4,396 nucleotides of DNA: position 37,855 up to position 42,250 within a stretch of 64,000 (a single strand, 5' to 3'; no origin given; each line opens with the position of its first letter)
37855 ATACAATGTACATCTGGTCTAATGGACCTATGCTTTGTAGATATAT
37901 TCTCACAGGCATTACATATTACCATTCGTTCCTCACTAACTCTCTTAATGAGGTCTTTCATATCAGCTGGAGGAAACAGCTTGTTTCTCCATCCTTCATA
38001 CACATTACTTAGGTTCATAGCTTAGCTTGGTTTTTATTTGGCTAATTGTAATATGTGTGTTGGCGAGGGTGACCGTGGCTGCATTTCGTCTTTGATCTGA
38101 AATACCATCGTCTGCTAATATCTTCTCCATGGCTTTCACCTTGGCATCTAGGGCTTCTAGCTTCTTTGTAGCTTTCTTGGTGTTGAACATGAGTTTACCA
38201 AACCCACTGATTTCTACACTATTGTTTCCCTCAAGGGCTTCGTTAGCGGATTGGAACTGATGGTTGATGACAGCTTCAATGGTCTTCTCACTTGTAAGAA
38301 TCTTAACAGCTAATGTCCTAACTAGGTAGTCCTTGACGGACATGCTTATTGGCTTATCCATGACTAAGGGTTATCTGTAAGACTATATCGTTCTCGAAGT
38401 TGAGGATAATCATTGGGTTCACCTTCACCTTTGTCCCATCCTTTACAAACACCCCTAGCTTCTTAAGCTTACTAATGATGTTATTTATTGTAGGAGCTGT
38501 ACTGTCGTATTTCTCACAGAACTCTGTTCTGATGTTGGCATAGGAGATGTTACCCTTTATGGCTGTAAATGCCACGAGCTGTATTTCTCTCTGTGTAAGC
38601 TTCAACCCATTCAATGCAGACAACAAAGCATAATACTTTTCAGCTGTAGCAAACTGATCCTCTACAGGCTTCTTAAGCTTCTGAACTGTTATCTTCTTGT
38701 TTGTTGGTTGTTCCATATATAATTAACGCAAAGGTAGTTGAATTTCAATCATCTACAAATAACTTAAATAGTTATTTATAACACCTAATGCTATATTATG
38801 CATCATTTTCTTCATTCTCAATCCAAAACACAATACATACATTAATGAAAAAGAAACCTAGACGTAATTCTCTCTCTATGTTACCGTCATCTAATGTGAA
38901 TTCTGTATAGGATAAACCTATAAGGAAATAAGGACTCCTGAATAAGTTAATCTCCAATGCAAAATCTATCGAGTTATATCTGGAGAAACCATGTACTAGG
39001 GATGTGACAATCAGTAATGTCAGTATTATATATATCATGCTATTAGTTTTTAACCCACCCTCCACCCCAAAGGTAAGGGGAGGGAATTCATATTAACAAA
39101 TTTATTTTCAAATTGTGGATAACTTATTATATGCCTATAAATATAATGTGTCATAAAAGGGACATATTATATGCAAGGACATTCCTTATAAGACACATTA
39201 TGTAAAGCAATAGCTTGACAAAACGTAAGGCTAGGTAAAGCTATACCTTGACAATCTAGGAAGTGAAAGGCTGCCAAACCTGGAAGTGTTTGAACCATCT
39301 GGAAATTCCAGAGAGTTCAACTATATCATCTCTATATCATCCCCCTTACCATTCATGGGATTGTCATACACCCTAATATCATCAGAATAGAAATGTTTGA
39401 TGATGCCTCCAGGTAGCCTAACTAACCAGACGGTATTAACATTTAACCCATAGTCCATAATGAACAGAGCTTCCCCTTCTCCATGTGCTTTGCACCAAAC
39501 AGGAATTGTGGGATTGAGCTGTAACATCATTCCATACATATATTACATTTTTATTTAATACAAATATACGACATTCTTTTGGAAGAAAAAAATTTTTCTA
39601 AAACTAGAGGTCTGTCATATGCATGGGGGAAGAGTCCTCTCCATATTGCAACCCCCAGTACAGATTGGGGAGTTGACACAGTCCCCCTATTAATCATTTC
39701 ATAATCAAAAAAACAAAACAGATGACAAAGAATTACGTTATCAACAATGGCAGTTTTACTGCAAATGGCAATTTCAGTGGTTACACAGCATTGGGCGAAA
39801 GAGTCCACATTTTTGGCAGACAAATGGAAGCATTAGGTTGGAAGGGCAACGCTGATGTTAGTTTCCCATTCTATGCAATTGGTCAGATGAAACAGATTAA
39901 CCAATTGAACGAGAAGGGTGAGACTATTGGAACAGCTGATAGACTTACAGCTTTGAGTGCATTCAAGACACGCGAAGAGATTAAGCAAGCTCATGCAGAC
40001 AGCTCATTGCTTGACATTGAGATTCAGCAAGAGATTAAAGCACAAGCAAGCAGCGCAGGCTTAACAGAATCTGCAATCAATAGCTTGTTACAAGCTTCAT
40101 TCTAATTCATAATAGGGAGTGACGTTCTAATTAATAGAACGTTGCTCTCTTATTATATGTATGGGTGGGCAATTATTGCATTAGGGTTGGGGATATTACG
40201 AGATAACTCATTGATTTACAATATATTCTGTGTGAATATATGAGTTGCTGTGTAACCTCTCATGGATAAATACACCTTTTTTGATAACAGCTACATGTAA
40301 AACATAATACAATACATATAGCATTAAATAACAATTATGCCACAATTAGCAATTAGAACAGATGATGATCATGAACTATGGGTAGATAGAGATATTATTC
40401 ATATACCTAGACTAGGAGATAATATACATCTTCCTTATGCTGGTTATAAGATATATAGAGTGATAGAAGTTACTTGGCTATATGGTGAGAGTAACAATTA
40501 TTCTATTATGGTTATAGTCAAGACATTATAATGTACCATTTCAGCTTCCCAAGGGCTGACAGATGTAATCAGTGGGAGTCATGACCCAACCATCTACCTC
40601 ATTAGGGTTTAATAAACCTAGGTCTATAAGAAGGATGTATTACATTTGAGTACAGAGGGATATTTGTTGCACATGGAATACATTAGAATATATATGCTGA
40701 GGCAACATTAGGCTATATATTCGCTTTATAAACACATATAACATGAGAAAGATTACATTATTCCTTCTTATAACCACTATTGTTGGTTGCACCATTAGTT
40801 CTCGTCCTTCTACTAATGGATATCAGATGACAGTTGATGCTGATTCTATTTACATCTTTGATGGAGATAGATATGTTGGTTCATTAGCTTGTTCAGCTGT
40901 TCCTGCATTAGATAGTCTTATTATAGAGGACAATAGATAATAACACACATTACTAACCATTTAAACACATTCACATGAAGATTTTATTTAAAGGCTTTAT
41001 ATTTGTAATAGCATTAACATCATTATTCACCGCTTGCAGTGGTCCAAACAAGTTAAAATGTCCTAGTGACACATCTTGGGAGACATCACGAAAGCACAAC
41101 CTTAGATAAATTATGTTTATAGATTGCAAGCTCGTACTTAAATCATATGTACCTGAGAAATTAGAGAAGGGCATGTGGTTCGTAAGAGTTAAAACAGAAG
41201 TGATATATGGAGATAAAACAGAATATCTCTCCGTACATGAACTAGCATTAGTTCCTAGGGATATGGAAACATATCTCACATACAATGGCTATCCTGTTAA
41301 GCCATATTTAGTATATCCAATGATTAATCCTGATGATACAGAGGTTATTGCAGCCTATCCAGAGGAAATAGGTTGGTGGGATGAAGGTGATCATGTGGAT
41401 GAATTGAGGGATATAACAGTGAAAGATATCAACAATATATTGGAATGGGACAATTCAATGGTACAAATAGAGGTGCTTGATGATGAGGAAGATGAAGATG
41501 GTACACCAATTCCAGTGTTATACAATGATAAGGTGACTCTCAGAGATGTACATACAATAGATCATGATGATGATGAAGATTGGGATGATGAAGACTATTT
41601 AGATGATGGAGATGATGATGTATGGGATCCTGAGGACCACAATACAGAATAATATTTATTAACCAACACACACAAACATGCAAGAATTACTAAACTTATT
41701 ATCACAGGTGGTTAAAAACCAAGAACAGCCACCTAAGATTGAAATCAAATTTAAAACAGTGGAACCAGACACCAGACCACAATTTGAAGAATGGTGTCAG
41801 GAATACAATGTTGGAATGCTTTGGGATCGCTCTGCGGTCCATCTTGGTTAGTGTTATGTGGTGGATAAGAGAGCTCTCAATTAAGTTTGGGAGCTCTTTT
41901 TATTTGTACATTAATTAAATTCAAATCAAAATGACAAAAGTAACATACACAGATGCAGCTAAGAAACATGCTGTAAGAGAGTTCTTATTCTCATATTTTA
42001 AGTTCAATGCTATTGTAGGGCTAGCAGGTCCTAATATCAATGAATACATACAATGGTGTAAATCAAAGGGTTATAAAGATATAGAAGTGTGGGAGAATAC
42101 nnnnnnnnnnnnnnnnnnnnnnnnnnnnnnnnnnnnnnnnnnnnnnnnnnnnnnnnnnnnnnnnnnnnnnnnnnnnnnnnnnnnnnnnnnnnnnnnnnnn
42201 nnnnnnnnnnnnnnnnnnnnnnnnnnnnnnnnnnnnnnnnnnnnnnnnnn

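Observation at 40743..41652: Two tandem small lipoproteins followed by a hyper-acidic protein at the head of the rightward early operon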

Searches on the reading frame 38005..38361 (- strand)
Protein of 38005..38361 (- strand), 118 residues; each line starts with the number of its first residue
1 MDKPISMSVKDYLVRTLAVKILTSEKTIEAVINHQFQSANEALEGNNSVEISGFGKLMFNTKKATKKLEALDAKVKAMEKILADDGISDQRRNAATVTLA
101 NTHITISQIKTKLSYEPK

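Call 6: search_protein_families(library=phrogs, proteins=[window:38005-38361:-], max_evalue=0.01)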
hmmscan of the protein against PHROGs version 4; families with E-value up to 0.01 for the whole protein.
window:38005-38361:- (118 aa): 1 family
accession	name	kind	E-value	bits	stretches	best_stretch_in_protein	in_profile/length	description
phrog_379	-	DNA, RNA and nucleotide metabolism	2.1e-05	25.1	1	7-67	29-89/138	DNA binding protein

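Call 7: search_protein_families(library=pfam, proteins=[window:38005-38361:-], max_evalue=0.1)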
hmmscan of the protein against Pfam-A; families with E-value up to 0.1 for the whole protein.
window:38005-38361:- (118 aa): 5 families
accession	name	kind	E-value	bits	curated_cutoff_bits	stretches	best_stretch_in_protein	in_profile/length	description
PF00216.26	Bac_DNA_binding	-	3e-07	31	22.4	1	10-65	3-58/90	Bacterial DNA-binding protein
PF14908.11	HU-CCDC81_euk_1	-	0.0043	17.5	26.1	1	22-64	18-60/89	CCDC81 eukaryotic HU domain 1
PF18175.6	HU-CCDC81_bac_2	-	0.022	15.1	35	1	23-62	13-52/70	CCDC81-like prokaryotic HU domain 2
PF07765.17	KIP1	-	0.036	14.6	33.9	1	65-94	17-46/74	KIP1-like protein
PF18289.6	HU-CCDC81_euk_2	-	0.076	13.5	26.1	0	16-64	9-59/75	CCDC81 eukaryotic HU domain 2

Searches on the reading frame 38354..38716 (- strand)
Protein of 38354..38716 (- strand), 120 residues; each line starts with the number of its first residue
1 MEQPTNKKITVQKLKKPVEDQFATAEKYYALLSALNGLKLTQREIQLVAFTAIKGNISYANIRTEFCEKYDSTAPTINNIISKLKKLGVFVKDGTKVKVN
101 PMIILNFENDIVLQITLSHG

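Call 6: search_protein_families(library=phrogs, proteins=[window:38354-38716:-], max_evalue=0.01)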
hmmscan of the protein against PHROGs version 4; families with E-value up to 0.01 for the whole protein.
window:38354-38716:- (120 aa): 0 families

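Call 7: search_protein_families(library=pfam, proteins=[window:38354-38716:-], max_evalue=0.1)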
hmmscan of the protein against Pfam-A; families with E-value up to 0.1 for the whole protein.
window:38354-38716:- (120 aa): 2 families
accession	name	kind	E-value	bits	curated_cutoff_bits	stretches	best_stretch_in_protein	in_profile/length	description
PF08280.17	HTH_Mga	-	0.0018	18.6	23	1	42-87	5-46/59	M protein trans-acting positive regulator (MGA) HTH domain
PF10498.14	IFT57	-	0.092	12.1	40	1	39-93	34-88/360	Intra-flagellar transport protein 57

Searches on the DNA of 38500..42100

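Call 43: search_rna_families(source=window, start=38500, end=42100, threshold=evalue, max_evalue=1)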
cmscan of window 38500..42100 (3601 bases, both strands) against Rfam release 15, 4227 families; matches with E-value up to 1: 5.
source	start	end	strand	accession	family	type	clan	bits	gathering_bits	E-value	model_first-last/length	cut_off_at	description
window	41582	41634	+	RF01304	sR5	Gene; snRNA; snoRNA; CD-box;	-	27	40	0.0018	1-53/53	no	Small nucleolar RNA sR5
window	39656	39740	-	RF02059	STnc50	Gene; sRNA;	-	25.6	55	0.3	1-84/84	no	Salmonella enterica sRNA STnc40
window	41859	41910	+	RF00638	MIR159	Gene; miRNA;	-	24.9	74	0.014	1-196/196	no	MIR159 microRNA precursor family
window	41538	41612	+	RF00153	SNORD62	Gene; snRNA; snoRNA; CD-box;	CL00068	22.8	39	0.38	1-86/86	no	Small nucleolar RNA SNORD62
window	41581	41635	+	RF01139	sR2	Gene; snRNA; snoRNA; CD-box;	-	19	42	0.45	1-57/57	no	Small nucleolar RNA sR2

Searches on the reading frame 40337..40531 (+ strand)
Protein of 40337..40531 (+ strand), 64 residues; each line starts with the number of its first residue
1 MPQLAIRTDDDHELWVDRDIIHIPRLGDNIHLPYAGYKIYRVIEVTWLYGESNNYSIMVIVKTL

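Call 6: search_protein_families(library=phrogs, proteins=[window:40337-40531:+], max_evalue=0.01)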
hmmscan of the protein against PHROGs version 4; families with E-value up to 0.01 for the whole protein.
window:40337-40531:+ (64 aa): 1 family
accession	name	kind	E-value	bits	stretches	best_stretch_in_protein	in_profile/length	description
phrog_14677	-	unknown function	0.00034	21.4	1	20-62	22-63/65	-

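Call 7: search_protein_families(library=pfam, proteins=[window:40337-40531:+], max_evalue=0.1)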
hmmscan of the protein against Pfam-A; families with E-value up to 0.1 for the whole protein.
window:40337-40531:+ (64 aa): 0 families

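Call 61: search_protein_families(library=ncbifam, proteins=[window:40337-40531:+], max_evalue=0.1)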
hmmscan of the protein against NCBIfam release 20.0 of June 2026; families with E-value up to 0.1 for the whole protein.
window:40337-40531:+ (64 aa): 0 families

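Call 62: search_protein_families(library=padloc, proteins=[window:40337-40531:+], max_evalue=0.1)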
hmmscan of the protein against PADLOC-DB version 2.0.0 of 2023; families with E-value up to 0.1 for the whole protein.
window:40337-40531:+ (64 aa): 0 families

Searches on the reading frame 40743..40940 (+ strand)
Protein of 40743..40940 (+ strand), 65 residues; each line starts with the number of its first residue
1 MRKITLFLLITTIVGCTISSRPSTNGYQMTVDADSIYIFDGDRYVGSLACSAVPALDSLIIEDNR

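Call 6: search_protein_families(library=phrogs, proteins=[window:40743-40940:+], max_evalue=0.01)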
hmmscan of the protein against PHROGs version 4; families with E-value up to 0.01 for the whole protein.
window:40743-40940:+ (65 aa): 0 families

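Call 7: search_protein_families(library=pfam, proteins=[window:40743-40940:+], max_evalue=0.1)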
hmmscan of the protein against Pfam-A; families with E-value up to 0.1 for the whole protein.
window:40743-40940:+ (65 aa): 1 family
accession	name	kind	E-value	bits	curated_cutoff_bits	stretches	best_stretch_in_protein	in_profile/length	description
PF08139.17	LPAM_1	-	0.076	13.9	20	0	1-14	1-14/18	Prokaryotic membrane lipoprotein lipid attachment site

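Call 11: search_dna_similar(query=window:40743-40940:+, collection=phages, mode=protein, max_evalue=1, max_rows=15)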
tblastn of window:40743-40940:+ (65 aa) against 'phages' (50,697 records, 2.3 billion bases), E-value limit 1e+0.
No match.

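Call 14: find_related_loci(query=window:40743-40940:+, collection=viral_contigs, flank=5000)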
Query window:40743-40940:+ (65 aa) in viral_contigs; peptide patterns used: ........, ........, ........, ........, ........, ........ (x = any residue, [..] = any of these).
36 stretches matched a pattern; 10 encode a relative of the query (tblastn E <= 1e-3); 10 distinct loci.
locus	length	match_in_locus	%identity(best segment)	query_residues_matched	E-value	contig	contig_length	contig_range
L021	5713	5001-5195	95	1-65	1e-38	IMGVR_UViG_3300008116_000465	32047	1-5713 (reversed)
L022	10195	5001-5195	95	1-65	3e-38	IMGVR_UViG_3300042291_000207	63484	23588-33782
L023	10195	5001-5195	95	1-65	3e-38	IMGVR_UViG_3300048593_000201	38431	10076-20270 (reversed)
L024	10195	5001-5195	95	1-65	3e-38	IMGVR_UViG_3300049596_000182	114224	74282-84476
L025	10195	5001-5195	95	1-65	3e-38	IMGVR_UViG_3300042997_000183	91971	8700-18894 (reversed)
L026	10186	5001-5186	83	1-65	1e-30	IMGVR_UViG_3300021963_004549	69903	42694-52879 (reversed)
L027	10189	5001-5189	76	4-65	2e-27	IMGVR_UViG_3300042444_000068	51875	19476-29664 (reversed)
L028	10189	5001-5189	76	4-65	2e-27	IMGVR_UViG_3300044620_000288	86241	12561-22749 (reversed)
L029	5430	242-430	76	4-65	2e-27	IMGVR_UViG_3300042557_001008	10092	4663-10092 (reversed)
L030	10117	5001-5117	85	27-65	7e-19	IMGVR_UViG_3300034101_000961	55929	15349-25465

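Call 26: find_homologous_proteins(query=window:40743-40940:+, max_evalue=0.01)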
Query window:40743-40940:+ (65 aa): 32 proteins with E <= 0.01 among 32 candidates.
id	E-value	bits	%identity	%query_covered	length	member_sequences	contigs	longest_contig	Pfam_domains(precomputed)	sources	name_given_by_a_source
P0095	1.0e-33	131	97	100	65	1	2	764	-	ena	-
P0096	2.1e-33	130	97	100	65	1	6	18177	-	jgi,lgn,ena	jgi:hypothetical protein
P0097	2.7e-32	126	95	100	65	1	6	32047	-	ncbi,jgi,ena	-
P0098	4.0e-32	126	95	100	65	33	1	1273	-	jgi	-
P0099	4.2e-32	126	95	100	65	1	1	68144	-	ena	-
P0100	3.3e-30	120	91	100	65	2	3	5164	-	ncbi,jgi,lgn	jgi:hypothetical protein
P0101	6.9e-29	116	89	100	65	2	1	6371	-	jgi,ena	jgi:hypothetical protein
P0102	1.7e-28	114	85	100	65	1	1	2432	-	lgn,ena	-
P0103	1.4e-26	108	83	100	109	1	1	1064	-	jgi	jgi:hypothetical protein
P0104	2.9e-26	108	82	100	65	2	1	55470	-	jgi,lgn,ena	-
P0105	4.4e-25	104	81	100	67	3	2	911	-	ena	-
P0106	1.1e-24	103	82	100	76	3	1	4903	-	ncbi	-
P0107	3.1e-24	101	83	100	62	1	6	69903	-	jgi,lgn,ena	jgi:hypothetical protein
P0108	3.2e-24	101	79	100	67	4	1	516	-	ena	-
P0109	4.3e-24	101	83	100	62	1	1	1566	-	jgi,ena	jgi:hypothetical protein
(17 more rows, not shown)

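Call 61: search_protein_families(library=ncbifam, proteins=[window:40743-40940:+], max_evalue=0.1)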
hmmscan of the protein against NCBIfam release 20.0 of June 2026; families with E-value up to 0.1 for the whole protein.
window:40743-40940:+ (65 aa): 1 family
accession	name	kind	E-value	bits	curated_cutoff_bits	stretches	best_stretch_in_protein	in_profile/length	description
NF041737.1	choice_anch_S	equivalog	0.091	12.5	70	0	1-38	1-38/256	choice-of-anchor S family protein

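Call 62: search_protein_families(library=padloc, proteins=[window:40743-40940:+], max_evalue=0.1)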
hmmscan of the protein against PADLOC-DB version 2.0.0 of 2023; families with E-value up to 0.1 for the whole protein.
window:40743-40940:+ (65 aa): 0 families

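Call 70: predict_structure(alignment_id=A2)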
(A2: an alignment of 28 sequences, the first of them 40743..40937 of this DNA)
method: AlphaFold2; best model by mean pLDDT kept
length: 65 residues; sequences in the alignment: 28
mean_pLDDT: 62.4   pTM: 0.37
mean pLDDT of the five models: 62.4, 60.7, 59.0, 58.4, 57.0
residues with pLDDT >= 90: 0; 70-90: 23; 50-70: 29; < 50: 13
segments of 3 or more residues with pLDDT < 50: 19-24, 56-58
pLDDT, mean of each block of 10 residues (from residue 1): 63 58 59 75 75 50 50
secondary structure, 60 per line:
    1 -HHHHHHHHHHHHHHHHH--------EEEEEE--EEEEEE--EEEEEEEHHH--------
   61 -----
elements in order: H2-18 E27-32 E35-40 E43-49

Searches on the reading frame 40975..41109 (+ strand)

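Call 6: search_protein_families(library=phrogs, proteins=[window:40975-41109:+], max_evalue=0.01)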
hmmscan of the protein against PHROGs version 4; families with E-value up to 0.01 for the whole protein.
window:40975-41109:+ (44 aa): 0 families

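Call 7: search_protein_families(library=pfam, proteins=[window:40975-41109:+], max_evalue=0.1)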
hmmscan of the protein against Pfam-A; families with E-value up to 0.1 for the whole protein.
window:40975-41109:+ (44 aa): 0 families

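Call 61: search_protein_families(library=ncbifam, proteins=[window:40975-41109:+], max_evalue=0.1)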
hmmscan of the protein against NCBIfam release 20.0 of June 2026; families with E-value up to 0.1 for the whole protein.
window:40975-41109:+ (44 aa): 1 family
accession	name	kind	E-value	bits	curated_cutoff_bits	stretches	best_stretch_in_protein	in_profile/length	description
NF041529.1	LvhB7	equivalog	0.077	12.7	70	0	8-30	3-25/45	T4SS-associated protein LvhB7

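Call 62: search_protein_families(library=padloc, proteins=[window:40975-41109:+], max_evalue=0.1)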
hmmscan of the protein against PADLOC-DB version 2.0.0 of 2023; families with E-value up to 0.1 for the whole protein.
window:40975-41109:+ (44 aa): 0 families
